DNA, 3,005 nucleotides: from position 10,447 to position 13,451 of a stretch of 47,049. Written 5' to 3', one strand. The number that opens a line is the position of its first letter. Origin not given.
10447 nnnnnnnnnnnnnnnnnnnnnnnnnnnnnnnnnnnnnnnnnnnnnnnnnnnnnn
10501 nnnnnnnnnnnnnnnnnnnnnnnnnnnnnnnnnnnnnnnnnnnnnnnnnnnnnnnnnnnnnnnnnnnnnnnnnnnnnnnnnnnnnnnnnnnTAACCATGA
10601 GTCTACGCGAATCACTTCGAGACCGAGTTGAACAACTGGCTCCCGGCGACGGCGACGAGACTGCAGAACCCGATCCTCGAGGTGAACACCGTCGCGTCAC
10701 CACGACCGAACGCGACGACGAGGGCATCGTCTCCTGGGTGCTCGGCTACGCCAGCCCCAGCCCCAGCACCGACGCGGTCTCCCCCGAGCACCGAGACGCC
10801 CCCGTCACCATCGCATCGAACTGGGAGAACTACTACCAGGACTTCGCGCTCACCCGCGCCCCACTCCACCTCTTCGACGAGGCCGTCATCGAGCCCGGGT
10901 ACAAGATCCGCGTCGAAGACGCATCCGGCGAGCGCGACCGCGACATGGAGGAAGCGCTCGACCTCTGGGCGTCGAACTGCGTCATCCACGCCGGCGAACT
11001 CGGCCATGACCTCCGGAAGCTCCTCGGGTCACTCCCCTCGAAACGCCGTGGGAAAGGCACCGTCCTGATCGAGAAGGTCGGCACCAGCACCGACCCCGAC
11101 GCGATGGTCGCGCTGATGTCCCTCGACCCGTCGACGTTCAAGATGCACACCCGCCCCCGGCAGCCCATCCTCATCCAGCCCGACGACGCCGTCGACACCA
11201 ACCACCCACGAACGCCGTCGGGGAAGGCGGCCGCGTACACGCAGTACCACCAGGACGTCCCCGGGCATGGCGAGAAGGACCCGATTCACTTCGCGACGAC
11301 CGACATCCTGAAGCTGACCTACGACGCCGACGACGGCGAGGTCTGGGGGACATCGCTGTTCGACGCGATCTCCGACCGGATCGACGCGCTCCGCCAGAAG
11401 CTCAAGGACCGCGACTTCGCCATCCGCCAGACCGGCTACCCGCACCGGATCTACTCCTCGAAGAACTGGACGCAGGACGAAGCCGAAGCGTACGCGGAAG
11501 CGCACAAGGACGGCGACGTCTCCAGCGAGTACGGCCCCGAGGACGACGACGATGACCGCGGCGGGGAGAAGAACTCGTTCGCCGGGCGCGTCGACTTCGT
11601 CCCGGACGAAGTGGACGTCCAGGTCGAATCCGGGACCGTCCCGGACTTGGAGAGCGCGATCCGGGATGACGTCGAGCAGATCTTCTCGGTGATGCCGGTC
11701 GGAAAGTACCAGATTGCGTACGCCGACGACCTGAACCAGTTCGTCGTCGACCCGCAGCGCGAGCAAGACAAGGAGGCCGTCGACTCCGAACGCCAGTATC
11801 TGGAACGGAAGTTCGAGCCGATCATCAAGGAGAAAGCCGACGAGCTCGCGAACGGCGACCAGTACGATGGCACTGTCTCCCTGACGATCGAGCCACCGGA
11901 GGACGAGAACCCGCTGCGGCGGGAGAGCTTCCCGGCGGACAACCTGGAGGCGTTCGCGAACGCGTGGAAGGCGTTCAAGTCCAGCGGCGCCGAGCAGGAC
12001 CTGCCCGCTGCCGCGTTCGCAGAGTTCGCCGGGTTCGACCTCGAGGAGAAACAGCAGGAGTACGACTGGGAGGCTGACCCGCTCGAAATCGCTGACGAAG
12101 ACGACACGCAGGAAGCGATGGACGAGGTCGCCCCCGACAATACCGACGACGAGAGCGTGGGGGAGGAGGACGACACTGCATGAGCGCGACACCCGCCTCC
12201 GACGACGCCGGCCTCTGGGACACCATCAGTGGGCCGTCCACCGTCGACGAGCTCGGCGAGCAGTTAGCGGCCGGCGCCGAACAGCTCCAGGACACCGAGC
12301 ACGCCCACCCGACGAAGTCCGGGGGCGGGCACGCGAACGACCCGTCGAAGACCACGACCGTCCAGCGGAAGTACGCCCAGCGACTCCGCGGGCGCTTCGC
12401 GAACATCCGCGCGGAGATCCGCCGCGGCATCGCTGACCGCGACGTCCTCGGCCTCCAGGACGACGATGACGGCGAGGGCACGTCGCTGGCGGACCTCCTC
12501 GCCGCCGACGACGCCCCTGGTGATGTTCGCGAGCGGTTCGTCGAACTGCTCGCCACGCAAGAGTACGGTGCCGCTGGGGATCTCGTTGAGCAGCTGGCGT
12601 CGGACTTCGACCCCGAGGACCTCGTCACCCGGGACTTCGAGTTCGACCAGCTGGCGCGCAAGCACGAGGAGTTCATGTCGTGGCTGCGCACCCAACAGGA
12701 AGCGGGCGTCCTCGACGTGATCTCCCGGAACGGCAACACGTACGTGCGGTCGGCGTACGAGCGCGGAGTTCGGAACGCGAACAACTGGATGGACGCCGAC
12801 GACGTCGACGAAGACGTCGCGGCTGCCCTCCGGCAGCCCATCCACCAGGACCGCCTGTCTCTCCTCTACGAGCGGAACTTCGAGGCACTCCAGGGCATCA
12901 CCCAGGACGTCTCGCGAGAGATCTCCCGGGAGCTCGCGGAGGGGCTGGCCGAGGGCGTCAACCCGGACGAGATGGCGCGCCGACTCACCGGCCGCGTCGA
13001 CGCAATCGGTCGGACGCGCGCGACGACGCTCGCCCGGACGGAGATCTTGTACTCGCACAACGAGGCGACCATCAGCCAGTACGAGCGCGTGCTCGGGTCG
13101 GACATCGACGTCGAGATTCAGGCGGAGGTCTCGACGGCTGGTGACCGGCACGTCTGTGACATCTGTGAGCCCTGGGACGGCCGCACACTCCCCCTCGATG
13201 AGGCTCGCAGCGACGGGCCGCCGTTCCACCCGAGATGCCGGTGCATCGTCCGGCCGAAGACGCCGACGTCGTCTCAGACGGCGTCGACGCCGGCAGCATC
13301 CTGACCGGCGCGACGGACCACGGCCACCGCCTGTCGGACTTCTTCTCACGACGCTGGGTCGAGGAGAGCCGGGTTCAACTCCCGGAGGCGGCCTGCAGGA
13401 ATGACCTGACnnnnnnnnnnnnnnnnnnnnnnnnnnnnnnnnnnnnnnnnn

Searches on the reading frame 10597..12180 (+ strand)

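Call 28: search_protein_families(library=pfam, proteins=[window:10597-12180:+], max_evalue=0.001)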
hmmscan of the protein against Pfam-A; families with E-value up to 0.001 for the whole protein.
window:10597-12180:+ (528 aa): 0 families

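Call 82: search_protein_families(library=phrogs, proteins=[window:10597-12180:+], max_evalue=0.00001)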
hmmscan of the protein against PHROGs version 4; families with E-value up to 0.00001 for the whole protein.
window:10597-12180:+ (528 aa): 1 family
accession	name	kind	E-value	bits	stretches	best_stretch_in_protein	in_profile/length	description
phrog_9232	-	head and packaging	3.3e-46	159.2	1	72-524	59-469/502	portal protein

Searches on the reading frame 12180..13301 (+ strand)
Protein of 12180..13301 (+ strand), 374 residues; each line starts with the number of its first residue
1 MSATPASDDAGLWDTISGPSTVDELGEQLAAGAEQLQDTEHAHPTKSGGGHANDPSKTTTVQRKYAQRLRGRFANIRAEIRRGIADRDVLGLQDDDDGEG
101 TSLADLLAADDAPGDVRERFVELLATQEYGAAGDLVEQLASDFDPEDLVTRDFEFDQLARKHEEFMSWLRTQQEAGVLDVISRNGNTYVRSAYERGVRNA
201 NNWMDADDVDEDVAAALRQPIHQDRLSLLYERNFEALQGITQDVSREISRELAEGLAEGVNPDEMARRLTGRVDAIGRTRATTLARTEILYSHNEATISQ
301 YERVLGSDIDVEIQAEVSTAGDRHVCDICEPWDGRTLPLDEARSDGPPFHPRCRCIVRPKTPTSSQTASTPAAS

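Call 82: search_protein_families(library=phrogs, proteins=[window:12180-13301:+], max_evalue=0.00001)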
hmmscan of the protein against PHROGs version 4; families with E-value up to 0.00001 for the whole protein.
window:12180-13301:+ (374 aa): 13 families
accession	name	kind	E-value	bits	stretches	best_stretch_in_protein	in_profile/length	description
phrog_758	-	head and packaging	1.7e-34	120.6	1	51-356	24-286/326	head morphogenesis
phrog_115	-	head and packaging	7e-24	85.9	1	186-360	155-317/665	minor head protein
phrog_4728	-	head and packaging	9.1e-22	78.5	1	239-367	179-306/591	head morphogenesis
phrog_6577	-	unknown function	1.5e-21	77.4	1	214-365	85-234/1066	-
phrog_595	-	head and packaging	3.4e-20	73.9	1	154-362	100-299/513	head maturation protease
phrog_2841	-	head and packaging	2.9e-18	67.2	1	241-360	192-306/525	minor head protein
phrog_3517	-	head and packaging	8.5e-18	65.8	2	275-367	229-335/371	head morphogenesis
phrog_2662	-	head and packaging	2.8e-14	53.7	1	11-360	454-708/717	portal protein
phrog_2468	-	head and packaging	1e-13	52.5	1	166-369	71-281/303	head morphogenesis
phrog_7625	-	head and packaging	1.5e-13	51.5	1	239-359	126-247/504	head morphogenesis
phrog_241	-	head and packaging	1.8e-06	28.3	0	235-364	144-277/679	head morphogenesis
phrog_4611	-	head and packaging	4.7e-06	26.2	0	281-363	191-274/710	minor head protein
phrog_19443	-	head and packaging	6.6e-06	25.9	1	201-361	129-285/579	minor head protein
